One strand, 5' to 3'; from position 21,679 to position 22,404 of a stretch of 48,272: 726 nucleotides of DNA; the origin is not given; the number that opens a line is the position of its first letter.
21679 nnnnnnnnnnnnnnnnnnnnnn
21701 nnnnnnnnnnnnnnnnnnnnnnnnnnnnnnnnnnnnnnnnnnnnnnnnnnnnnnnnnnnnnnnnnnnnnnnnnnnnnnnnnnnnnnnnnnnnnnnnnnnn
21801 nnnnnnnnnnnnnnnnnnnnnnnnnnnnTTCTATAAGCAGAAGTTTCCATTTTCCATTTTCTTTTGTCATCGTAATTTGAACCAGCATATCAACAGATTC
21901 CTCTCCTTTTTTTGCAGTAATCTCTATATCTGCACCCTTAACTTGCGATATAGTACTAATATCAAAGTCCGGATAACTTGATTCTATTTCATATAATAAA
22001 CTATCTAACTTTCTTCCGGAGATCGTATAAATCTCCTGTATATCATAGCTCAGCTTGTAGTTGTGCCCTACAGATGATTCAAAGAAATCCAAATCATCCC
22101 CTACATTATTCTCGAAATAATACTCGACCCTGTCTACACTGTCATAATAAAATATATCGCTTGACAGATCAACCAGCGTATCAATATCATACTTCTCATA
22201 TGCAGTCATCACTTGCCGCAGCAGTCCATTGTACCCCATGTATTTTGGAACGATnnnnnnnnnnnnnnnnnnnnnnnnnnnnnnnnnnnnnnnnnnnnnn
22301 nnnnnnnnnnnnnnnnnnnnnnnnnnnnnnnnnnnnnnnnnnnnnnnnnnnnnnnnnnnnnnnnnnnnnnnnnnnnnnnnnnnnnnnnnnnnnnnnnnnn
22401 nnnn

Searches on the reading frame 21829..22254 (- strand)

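Call 83: search_protein_families(library=pfam, proteins=[window:21829-22254:-], max_evalue=1)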
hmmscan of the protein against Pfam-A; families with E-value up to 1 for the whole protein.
seq(142 aa): 1 family
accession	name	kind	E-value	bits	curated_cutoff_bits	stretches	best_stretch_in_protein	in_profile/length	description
PF14793.11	DUF4478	-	0.093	13.2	25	1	79-122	42-84/109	Pyrimidine/purine nucleotide 5'-monophosphate nucleosidases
